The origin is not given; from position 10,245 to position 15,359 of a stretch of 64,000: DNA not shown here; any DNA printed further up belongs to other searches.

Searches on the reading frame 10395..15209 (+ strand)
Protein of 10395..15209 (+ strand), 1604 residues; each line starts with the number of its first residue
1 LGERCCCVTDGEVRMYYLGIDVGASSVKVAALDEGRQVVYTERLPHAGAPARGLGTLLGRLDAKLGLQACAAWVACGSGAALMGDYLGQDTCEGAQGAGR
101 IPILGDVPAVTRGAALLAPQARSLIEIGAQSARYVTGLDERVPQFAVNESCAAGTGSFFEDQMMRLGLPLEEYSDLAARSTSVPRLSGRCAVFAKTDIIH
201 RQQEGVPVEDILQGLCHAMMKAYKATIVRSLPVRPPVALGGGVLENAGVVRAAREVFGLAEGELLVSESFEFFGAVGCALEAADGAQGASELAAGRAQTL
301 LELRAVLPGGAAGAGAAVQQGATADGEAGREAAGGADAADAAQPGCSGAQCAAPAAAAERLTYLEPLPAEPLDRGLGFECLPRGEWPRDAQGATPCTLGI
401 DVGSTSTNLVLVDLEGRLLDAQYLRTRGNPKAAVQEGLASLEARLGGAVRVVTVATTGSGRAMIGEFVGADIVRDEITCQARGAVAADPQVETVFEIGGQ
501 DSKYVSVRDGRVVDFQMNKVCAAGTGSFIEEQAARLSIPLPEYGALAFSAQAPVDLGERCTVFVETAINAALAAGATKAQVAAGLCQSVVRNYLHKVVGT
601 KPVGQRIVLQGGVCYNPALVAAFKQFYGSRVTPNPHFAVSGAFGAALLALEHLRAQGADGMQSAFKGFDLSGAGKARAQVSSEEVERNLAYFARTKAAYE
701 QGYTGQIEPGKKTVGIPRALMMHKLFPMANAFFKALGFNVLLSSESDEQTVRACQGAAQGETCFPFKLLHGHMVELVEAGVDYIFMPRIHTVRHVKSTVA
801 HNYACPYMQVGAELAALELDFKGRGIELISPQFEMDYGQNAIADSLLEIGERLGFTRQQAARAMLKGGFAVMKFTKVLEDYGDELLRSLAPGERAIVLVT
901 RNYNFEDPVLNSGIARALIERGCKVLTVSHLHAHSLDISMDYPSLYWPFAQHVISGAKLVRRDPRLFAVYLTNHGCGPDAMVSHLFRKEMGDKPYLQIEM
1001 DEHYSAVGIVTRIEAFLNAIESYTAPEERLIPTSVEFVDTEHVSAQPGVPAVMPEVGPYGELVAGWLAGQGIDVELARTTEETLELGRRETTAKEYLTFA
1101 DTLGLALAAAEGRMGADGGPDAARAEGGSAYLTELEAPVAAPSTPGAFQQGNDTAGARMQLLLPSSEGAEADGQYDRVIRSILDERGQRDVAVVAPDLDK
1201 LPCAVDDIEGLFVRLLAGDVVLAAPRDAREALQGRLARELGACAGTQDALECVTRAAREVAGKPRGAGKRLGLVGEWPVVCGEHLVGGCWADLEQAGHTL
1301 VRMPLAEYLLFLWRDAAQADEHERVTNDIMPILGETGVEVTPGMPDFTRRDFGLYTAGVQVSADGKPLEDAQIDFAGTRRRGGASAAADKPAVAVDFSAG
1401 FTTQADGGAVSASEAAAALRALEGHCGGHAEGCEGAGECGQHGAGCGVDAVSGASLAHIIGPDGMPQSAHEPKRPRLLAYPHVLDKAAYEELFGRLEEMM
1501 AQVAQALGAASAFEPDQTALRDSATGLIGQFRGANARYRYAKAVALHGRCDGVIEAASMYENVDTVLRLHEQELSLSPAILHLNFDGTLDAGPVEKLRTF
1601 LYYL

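Call 59: search_protein_families(library=ncbifam, proteins=[window:10395-15209:+], max_evalue=0.001)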
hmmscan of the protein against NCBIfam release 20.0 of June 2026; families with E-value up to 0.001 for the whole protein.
window:10395-15209:+ (1604 aa): 5 families
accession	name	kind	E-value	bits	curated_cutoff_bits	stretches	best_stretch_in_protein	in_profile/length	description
TIGR00241.1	CoA_E_activ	domain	6.3e-79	265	125.4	2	397-648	2-248/248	acyl-CoA dehydratase activase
TIGR03286.1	methan_mark_15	hypoth_equivalog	3.2e-48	164.7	455.75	2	396-649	145-401/404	methanogenesis marker 15 protein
TIGR02259.1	benz_CoA_red_A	equivalog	4.4e-45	154.2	578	2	440-646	219-429/432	benzoyl-CoA reductase subunit A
TIGR03192.1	benz_CoA_bzdQ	equivalog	2.7e-37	128.8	380.2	2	391-651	28-288/293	benzoyl-CoA reductase, bzd-type, subunit Q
TIGR02261.1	benz_CoA_red_D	equivalog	3.7e-34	118.1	312.85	2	110-279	87-259/262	benzoyl-CoA reductase subunit D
